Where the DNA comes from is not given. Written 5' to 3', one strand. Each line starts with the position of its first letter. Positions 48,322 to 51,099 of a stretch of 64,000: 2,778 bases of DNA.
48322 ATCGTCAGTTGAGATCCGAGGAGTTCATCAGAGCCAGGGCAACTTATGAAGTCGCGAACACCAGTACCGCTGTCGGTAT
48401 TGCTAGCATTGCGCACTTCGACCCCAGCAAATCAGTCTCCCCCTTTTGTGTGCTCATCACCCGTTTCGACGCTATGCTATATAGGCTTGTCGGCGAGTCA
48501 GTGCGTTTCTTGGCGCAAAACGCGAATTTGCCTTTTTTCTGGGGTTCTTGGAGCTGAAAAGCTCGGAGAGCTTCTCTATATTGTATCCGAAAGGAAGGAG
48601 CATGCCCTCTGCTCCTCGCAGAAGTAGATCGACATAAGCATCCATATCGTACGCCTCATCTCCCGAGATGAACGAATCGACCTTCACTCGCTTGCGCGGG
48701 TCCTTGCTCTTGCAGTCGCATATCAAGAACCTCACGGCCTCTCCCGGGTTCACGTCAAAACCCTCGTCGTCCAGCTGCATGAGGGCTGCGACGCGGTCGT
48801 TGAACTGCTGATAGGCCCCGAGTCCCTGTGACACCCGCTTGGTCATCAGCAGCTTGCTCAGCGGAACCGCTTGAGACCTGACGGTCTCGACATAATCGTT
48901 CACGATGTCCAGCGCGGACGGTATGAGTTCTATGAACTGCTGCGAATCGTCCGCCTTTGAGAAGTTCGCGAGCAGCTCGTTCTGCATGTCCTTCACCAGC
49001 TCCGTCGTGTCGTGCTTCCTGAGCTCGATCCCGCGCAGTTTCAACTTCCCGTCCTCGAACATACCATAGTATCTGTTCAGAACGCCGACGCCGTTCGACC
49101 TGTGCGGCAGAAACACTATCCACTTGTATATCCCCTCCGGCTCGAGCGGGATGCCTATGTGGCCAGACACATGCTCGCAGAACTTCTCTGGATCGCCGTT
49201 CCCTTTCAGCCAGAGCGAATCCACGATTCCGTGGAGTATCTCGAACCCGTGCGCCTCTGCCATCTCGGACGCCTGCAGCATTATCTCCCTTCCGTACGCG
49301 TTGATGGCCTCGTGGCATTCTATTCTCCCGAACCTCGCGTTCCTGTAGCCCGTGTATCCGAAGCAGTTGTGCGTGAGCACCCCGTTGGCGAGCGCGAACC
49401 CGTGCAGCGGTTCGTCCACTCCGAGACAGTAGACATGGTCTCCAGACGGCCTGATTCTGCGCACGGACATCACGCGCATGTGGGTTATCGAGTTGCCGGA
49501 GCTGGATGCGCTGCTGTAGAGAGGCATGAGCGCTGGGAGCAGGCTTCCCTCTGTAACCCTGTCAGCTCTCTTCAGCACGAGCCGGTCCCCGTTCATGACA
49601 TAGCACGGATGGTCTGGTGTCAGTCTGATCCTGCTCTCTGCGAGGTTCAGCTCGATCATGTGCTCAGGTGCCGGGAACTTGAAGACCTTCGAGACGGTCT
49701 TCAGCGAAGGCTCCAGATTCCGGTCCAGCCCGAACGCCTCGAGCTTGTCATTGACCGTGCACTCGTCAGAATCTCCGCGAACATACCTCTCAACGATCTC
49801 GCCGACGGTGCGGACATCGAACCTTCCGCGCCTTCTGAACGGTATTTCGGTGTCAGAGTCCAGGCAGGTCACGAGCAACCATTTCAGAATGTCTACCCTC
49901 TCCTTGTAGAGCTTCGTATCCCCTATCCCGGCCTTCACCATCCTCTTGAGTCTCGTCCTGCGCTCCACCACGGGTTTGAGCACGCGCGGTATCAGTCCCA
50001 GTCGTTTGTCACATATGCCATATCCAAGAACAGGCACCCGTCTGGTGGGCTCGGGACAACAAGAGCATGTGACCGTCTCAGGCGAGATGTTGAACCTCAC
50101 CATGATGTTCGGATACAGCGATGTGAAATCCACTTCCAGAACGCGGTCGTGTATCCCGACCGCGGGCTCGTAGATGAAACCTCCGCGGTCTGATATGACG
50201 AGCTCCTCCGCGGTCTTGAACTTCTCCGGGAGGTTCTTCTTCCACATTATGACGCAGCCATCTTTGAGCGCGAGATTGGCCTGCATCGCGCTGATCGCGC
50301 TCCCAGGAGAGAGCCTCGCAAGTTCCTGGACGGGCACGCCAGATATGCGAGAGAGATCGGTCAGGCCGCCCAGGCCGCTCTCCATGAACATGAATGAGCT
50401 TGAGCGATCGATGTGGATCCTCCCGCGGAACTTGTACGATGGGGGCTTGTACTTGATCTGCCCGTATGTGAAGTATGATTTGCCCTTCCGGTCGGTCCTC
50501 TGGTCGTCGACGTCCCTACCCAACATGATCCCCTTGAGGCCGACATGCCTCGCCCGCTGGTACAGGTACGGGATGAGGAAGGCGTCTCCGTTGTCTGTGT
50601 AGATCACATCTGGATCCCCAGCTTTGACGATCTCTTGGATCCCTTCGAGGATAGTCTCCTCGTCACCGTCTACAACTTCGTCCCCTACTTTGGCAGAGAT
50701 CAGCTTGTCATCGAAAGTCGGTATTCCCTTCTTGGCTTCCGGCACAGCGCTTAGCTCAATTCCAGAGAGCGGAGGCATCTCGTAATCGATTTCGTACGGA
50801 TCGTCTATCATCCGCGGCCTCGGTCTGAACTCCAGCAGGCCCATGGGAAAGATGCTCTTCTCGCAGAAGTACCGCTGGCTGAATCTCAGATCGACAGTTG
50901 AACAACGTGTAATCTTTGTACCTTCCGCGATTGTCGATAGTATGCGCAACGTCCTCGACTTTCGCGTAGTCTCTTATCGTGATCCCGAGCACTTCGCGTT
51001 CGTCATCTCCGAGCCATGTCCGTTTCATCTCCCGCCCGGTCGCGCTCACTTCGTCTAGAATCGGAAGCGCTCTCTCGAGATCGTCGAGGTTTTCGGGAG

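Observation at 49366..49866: Mini-intein retained inside a catalytically dead PolB homolog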

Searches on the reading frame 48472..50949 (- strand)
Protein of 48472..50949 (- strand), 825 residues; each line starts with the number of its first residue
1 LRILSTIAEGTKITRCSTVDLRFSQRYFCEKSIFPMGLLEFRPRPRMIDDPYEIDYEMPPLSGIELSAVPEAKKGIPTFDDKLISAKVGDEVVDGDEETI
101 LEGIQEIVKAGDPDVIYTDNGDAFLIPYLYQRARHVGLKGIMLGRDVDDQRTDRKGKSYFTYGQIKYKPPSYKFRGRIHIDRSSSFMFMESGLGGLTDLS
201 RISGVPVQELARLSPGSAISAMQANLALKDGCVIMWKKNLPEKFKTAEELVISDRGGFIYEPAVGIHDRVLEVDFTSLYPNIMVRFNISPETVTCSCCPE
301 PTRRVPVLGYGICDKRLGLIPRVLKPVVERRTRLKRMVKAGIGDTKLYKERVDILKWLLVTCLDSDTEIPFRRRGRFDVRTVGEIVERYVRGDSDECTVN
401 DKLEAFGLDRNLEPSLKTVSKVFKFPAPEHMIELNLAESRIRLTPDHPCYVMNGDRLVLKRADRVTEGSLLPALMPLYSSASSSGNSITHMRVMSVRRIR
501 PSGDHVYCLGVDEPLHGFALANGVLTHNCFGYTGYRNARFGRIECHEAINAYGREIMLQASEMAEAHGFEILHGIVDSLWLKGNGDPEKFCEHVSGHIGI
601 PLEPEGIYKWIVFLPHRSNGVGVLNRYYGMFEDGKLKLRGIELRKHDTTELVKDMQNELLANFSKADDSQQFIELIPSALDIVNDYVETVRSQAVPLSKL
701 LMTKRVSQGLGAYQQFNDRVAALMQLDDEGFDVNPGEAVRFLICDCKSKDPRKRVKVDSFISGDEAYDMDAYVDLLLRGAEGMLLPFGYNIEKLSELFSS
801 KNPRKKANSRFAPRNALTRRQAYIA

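Call 3: search_protein_families(library=pfam, proteins=[window:48472-50949:-], max_evalue=0.1)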
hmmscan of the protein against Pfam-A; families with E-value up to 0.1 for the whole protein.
window:48472-50949:- (825 aa): 3 families
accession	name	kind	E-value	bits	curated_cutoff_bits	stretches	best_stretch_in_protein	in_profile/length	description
PF00136.26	DNA_pol_B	-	2e-22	80.1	23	2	255-341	44-141/453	DNA polymerase family B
PF03104.25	DNA_pol_B_exo1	-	3.4e-08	33.6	23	1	96-182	142-224/242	DNA polymerase family B, exonuclease domain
PF14890.11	Intein_splicing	-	3.6e-06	27.3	35.8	1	382-528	12-155/155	Intein splicing domain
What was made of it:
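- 48472..51229 (-): Whole polB2 gene: ATG at 51229, stop at 48472-48474. It codes for 918 aa if the extra base at 50896 is skipped. As it stands it is split into a 157-aa ORF (50756-51229) and an 825-aa ORF (48472-50949). Pfam finds DNA_pol_B and DNA_pol_B_exo1 (call 3).
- Pfam Intein_splicing falls 2.3 bits short of its gathering score (call 3). Pfam Intein_splicing is slightly below its gathering score (call 3).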

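Call 6: find_homologous_proteins(query=window:48472-50949:-, max_evalue=0.00001)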
Query window:48472-50949:- (825 aa): 771 proteins with E <= 0.00001 among 8000 candidates; the best 120 are listed.
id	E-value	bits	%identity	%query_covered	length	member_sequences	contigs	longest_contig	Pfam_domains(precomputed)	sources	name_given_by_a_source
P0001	0.0e+0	1818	97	98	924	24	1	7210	PF00136.27,PF03104.26,PF14890.12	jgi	jgi:DNA polymerase elongation subunit (family B)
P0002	0.0e+0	1652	90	96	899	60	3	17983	PF00136.27,PF03104.26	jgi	jgi:DNA polymerase elongation subunit (family B)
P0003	0.0e+0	1476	78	96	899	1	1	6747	PF00136.27,PF03104.26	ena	-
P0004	0.0e+0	1467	78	96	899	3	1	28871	PF00136.27,PF03104.26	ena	-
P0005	0.0e+0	1461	78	96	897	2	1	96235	PF00136.27,PF03104.26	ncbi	-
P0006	0.0e+0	1450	78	96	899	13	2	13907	PF00136.27,PF03104.26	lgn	-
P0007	0.0e+0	1447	77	96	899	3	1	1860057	PF00136.27,PF03104.26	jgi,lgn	jgi:DNA polymerase elongation subunit (family B)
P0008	0.0e+0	1443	77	96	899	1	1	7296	PF00136.27,PF03104.26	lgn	-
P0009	0.0e+0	1432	77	96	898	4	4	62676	PF00136.27,PF03104.26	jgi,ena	-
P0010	0.0e+0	1419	76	96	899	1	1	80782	PF00136.27,PF03104.26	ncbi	-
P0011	0.0e+0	1417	75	96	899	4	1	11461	PF00136.27,PF03104.26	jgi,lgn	-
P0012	0.0e+0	1416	75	96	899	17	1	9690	PF00136.27,PF03104.26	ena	-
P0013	0.0e+0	1413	74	95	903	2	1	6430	PF00136.27,PF03104.26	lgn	-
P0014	0.0e+0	1409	76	96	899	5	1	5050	PF00136.27,PF03104.26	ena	-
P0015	0.0e+0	1402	75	95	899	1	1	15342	PF00136.27,PF03104.26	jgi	-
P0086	0.0e+0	1138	77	42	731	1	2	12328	PF00136.27,PF03104.26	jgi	jgi:DNA polymerase elongation subunit (family B)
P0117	3.7e-253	860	49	55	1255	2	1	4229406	PF00136.27,PF14528.12,PF03104.26,PF14890.12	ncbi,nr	ncbi:MAG: hypothetical protein JSV09_11770 [Thermoplasmata archaeon]|nr:MAG: hypothetical protein JS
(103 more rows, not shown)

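Call 9: search_solved_structures(query=P0086, max_evalue=0.001, show_alignments=2)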
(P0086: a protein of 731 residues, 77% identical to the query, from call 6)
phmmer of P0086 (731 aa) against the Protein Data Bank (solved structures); distinct sequences matched with E-value up to 0.001: 71 (the best 60 are shown).
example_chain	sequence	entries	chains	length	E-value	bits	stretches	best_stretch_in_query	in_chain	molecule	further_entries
4flt_A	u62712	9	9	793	6.7e-50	173.4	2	291-717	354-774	DNA polymerase 1 | Pyrococcus abyssi B family DNA polymerase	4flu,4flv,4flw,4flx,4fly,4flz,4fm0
4fm2_A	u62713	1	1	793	1.2e-49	172.6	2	291-717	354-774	DNA polymerase 1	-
5h12_A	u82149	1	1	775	1.3e-47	165.8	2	291-716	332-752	Deep Vent DNA Polymerase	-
5mdn_A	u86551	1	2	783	6e-46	160.3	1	274-699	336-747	DNA polymerase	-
6is7_A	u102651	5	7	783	8.7e-46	159.8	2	292-717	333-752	DNA polymerase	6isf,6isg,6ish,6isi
6wya_A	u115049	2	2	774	1.4e-45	159.2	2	291-717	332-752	DNA polymerase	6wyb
1qht_A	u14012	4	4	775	1.8e-45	158.7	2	292-717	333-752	PROTEIN (DNA POLYMERASE) | DNA polymerase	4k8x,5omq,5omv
1wn7_A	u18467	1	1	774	6e-45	157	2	291-717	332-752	Family B DNA Polymerase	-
2jgu_A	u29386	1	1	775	1.1e-44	156.2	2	288-716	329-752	DNA POLYMERASE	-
3a2f_A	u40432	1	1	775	1.1e-44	156.1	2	288-716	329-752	DNA polymerase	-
1wns_A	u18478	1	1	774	2.2e-44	155.2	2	291-717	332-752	DNA POLYMERASE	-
8s84_A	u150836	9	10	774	3.6e-44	154.5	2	292-717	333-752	DNA polymerase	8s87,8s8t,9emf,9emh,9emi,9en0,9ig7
4k8z_A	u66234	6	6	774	4.3e-44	154.2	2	291-717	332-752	DNA polymerase | DNA polymerase,DNA polymerase,DNA polymerase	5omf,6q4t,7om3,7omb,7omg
4ahc_A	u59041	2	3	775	4.6e-44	154.1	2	288-716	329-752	DNA POLYMERASE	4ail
7b06_A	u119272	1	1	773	1.1e-43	152.8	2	292-717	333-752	DNA polymerase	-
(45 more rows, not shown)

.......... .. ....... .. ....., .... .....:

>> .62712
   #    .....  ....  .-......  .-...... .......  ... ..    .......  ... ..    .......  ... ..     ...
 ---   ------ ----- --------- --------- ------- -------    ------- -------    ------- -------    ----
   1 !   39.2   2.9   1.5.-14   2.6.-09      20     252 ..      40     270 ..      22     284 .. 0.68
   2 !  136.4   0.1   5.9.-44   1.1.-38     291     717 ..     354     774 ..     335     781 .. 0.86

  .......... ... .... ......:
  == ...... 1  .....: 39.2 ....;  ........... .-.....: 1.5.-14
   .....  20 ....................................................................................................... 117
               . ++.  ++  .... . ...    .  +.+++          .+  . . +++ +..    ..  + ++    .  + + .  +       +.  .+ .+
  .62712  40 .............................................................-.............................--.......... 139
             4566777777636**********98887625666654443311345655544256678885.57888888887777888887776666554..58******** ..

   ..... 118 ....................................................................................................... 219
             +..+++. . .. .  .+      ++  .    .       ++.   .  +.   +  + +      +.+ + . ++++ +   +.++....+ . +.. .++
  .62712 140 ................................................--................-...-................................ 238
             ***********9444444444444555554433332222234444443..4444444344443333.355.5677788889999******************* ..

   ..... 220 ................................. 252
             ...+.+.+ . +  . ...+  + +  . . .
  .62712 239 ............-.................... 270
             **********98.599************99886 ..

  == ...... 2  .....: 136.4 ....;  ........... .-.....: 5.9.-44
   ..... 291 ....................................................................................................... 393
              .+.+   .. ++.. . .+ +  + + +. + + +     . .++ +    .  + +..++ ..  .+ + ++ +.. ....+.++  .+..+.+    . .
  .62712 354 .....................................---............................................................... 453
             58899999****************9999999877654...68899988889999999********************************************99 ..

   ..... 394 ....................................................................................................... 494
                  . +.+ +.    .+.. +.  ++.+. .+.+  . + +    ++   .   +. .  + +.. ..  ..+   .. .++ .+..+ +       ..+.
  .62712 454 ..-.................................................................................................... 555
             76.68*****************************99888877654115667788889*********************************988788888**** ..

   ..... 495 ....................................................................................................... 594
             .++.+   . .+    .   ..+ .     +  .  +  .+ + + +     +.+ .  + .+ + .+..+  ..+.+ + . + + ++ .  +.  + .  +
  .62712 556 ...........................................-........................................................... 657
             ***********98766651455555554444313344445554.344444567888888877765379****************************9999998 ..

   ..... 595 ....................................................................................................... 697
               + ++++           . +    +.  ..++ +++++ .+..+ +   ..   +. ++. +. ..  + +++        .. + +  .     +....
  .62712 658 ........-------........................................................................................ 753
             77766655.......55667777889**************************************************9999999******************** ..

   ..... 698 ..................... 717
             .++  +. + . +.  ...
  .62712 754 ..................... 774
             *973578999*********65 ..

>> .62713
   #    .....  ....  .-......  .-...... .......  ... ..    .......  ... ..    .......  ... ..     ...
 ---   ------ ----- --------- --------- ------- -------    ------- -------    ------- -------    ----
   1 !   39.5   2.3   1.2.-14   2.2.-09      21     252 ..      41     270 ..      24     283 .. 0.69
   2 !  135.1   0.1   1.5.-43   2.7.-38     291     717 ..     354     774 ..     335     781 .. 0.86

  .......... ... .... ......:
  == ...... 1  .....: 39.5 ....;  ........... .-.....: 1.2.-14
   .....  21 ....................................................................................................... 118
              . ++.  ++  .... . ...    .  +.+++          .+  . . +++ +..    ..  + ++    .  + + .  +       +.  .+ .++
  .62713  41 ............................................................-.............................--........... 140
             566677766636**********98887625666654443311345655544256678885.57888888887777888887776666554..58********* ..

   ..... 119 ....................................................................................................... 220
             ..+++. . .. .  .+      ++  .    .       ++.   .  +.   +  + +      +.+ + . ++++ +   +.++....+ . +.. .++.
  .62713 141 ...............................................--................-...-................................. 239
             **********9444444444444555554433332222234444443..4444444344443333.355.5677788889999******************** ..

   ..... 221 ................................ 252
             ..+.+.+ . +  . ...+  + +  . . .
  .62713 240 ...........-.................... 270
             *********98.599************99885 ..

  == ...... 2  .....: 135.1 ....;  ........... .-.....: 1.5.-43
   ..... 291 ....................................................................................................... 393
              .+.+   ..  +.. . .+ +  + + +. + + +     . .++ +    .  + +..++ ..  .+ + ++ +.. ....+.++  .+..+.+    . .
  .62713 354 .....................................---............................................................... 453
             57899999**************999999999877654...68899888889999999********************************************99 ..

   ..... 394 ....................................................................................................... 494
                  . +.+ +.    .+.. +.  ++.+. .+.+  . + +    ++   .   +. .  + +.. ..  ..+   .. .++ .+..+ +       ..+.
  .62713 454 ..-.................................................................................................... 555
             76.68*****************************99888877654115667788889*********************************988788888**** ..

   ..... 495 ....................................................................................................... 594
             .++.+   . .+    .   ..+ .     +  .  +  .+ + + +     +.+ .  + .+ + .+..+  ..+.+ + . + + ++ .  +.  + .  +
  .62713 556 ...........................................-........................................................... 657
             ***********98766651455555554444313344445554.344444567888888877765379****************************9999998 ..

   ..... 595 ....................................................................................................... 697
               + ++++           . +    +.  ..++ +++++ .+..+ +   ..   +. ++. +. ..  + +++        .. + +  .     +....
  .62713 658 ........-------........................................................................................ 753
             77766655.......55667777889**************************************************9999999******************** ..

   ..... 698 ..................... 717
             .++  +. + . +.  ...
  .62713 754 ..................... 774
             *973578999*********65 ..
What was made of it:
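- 49327..49365 (-): C-extein start, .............. The +1 Cys (49363-49365) is the second half of PolB motif B. It aligns to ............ of Pab PolB (call 9).
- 49867..49884 (-): N-extein end, KWLLVT, the first half of motif B (Lys equivalent to KOD K487). HMMER alignment to 4flt (call 9).
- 50107..50130 (-): Polymerase motif A, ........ (catalytic Asp and steric-gate Tyr retained). Aligned to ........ of Pab PolB (call 9).
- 49213..49233 (-): Polymerase motif C, HGIVDSL (Tyr changed to His, first Asp changed to Ile, distal metal-binding Asp retained). Aligned to YIDTDGL of Pab PolB (call 9).
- On pol-b intein allele of family B polymerases: A gapless HMMER alignment places T opposite Ser and Cys+1 opposite the next residue (call 9), so the site is one residue downstream.
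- On PolB2 (arCOG 'inactivated' PolB / Dpo2 group): HGIVDS aligns with YIDTDG (call 9). Against Thermococcales PolB3 the best E-value is 6.7e-50 (call 9).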

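Call 13: search_protein_families(library=ncbifam, proteins=[P0086], max_evalue=0.1)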
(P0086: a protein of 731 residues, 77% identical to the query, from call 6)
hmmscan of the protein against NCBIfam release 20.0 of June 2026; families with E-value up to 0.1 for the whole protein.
P0086 (731 aa): 9 families
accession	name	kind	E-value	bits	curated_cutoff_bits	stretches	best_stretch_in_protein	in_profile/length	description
NF004416.0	PRK05761.1-2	equivalog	1.1e-137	460.3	516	1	4-714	2-650/665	type B DNA-directed DNA polymerase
NF004418.0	PRK05761.1-4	subfamily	8.3e-137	457.3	692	1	16-718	12-698/717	type B DNA-directed DNA polymerase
NF004417.0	PRK05761.1-3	equivalog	4e-42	144.2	780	1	289-703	423-834/858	DNA-directed DNA polymerase I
NF004419.0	PRK05761.1-5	equivalog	1.7e-30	105.7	1285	1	289-717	490-917/932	DNA-directed DNA polymerase I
TIGR00592.1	pol2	superfamily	5.8e-28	97.5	239.95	1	348-680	801-1141/1176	DNA polymerase (pol2)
NF004421.0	PRK05762.1-2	equivalog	1.4e-24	86.4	570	2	342-510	406-565/795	DNA polymerase II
NF004415.0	PRK05761.1-1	equivalog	1.5e-22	79.3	1289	1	289-722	432-866/883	DNA-directed DNA polymerase I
NF004422.0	PRK05762.1-4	equivalog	2.7e-15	55.8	1103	1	346-513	402-563/789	DNA polymerase II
NF004420.0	PRK05762.1-1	equivalog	2.5e-12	46.3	1435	1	346-515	398-561/783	DNA polymerase II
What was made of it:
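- Checked: No endonuclease domain was found (calls 3, 13).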

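Call 26: find_encoding_contigs(protein=P0001, flank=6000, max_places=3)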
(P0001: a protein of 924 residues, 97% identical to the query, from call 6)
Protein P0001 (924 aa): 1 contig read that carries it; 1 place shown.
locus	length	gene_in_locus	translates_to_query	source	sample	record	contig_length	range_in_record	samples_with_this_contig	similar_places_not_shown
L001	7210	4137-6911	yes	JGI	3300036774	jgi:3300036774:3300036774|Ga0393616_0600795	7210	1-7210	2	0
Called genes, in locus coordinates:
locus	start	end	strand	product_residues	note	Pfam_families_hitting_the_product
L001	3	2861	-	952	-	PF27881:CRWN_N (faint), PF06745:ATPase, PF24336:DUF7504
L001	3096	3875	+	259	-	PF08423:Rad51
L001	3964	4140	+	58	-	PF26485:DUF8156 (weak)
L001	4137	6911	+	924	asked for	PF03104:DNA_pol_B_exo1, PF00136:DNA_pol_B, PF14890:Intein_splicing (weak), PF00136:DNA_pol_B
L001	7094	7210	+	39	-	?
